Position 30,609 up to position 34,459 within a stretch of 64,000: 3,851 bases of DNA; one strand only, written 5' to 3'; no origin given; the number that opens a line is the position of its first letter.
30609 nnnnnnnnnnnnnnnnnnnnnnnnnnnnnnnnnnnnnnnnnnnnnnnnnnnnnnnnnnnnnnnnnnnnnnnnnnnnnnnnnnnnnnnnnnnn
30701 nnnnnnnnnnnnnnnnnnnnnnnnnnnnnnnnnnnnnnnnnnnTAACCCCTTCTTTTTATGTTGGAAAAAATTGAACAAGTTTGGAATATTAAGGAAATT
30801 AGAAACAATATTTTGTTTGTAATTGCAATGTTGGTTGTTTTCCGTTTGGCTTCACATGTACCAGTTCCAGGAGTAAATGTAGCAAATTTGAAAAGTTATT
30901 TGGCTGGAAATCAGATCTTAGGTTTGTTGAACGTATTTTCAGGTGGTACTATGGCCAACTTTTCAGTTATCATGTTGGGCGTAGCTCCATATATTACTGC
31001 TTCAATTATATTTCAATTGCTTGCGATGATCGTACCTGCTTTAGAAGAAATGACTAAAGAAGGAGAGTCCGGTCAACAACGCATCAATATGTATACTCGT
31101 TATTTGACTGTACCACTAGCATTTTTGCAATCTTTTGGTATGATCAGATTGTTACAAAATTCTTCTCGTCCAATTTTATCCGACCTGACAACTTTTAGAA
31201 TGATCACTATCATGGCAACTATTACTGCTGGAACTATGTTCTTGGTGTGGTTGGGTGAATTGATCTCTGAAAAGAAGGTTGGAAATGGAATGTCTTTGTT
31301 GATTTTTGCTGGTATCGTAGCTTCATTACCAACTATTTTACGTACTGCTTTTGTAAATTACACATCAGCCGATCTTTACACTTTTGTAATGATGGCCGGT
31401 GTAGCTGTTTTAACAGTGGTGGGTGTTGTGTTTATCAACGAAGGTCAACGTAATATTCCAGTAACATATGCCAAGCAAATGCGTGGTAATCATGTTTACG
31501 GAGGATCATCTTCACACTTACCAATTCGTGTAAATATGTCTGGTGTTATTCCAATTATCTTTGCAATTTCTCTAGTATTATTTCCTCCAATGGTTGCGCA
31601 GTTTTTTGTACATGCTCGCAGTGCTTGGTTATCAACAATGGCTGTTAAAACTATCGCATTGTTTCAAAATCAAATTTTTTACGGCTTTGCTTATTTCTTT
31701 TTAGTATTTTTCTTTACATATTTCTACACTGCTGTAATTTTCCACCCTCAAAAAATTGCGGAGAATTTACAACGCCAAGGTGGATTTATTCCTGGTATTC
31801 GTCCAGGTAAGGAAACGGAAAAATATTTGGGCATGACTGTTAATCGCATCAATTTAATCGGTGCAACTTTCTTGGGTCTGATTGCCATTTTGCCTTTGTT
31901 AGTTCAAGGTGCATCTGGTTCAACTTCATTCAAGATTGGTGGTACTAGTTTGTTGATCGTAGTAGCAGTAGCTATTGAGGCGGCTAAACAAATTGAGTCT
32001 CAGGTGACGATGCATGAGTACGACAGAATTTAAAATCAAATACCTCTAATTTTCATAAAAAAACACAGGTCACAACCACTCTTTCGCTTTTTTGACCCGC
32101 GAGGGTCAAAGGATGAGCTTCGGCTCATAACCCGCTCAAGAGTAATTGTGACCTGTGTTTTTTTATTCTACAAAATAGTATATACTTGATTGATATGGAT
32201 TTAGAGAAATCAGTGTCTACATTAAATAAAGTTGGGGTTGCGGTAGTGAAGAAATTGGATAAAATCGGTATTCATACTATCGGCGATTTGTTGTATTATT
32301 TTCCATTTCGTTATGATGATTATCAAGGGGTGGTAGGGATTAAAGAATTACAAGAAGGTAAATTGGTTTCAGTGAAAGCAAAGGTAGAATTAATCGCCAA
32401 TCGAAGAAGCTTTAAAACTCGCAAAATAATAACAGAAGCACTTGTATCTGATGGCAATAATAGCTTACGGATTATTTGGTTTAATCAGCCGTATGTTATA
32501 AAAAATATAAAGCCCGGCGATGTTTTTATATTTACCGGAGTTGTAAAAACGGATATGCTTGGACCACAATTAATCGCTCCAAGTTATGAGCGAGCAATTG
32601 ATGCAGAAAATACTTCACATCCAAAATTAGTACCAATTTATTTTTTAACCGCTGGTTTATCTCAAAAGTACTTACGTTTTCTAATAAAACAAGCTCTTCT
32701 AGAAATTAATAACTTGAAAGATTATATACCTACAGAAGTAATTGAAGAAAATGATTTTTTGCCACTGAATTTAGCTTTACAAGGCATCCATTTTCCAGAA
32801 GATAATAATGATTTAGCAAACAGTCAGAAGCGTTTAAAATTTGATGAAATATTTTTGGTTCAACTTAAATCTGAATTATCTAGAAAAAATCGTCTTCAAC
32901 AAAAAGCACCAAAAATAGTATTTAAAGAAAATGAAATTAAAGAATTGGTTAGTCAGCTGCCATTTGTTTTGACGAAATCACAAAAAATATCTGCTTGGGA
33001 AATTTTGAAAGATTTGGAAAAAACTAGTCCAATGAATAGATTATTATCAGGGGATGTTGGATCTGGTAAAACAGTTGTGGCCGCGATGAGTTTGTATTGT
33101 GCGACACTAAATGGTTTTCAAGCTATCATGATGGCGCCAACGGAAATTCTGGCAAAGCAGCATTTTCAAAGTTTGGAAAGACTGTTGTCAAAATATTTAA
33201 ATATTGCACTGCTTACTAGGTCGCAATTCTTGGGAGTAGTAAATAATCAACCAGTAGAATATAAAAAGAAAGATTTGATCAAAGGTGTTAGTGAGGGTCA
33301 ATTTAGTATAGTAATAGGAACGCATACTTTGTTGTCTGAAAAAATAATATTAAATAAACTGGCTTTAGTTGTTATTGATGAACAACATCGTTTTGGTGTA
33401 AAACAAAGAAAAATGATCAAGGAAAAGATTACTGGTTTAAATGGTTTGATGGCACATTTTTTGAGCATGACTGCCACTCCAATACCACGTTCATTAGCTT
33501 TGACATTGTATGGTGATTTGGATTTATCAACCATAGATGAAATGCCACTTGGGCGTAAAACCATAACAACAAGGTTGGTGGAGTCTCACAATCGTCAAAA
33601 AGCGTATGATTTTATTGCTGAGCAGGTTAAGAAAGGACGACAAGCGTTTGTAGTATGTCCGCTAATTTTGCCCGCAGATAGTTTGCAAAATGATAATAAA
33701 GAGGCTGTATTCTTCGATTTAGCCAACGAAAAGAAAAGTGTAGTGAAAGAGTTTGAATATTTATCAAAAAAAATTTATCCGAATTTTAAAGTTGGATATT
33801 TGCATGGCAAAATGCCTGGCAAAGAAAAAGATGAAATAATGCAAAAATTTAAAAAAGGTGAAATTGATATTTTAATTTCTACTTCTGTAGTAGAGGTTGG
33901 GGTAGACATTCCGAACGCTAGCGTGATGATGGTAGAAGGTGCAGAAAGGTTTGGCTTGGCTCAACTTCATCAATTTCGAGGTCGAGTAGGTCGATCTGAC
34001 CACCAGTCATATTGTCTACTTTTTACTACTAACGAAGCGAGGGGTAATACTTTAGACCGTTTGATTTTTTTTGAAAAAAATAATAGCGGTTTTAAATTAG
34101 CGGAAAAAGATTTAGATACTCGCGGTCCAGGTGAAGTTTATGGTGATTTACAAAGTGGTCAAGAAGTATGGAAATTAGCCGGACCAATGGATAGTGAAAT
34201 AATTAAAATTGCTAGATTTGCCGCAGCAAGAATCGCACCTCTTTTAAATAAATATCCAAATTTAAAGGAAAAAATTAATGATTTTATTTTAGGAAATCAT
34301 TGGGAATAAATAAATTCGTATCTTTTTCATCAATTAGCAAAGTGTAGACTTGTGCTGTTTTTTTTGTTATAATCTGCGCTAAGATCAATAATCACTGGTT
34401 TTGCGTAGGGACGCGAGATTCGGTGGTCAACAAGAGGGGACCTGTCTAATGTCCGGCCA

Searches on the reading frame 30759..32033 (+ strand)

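Call 5: search_protein_families(library=pfam, proteins=[window:30759-32033:+], max_evalue=0.01)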
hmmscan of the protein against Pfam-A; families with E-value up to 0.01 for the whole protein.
window:30759-32033:+ (424 aa): 1 family
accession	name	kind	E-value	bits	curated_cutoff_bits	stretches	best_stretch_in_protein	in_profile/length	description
PF00344.25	SecY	-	9.3e-104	347.5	32.2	1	69-407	1-304/306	SecY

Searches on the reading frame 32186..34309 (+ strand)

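Call 5: search_protein_families(library=pfam, proteins=[window:32186-34309:+], max_evalue=0.01)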
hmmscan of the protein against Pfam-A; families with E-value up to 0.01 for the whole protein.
window:32186-34309:+ (707 aa): 9 families
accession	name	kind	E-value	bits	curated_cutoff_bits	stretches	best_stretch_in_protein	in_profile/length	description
PF17191.10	RecG_wedge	-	3.6e-27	95.4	23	1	14-171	6-159/162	RecG wedge domain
PF00270.35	DEAD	-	1.4e-21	77.3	26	1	283-436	15-163/167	DEAD/DEAH box helicase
PF00271.37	Helicase_C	-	2.3e-21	76.5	23.5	1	513-604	22-109/110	Helicase conserved C-terminal domain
PF04851.21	ResIII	-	1.4e-10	41.8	22.5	1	263-432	5-162/164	Type III restriction enzyme, res subunit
PF01336.31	tRNA_anti-codon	-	4e-06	27.1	27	1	70-135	10-73/75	OB-fold nucleic acid binding domain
PF22590.2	Cas3-like_C_2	-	1.4e-05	25.8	27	1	514-605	10-105/106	CRISPR-associated nuclease/helicase Cas3, C-terminal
PF19833.4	RecG_dom3_C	-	5.2e-05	23.7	26.8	1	633-683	2-54/87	ATP-dependent DNA helicase RecG, domain 3, C-terminal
PF00176.29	SNF2-rel_dom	-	0.00043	19.9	24.9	1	274-437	9-168/290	SNF2-related domain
PF16203.11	ERCC3_RAD25_C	-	0.009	15.8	27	0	531-606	77-153/248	ERCC3/RAD25/XPB C-terminal helicase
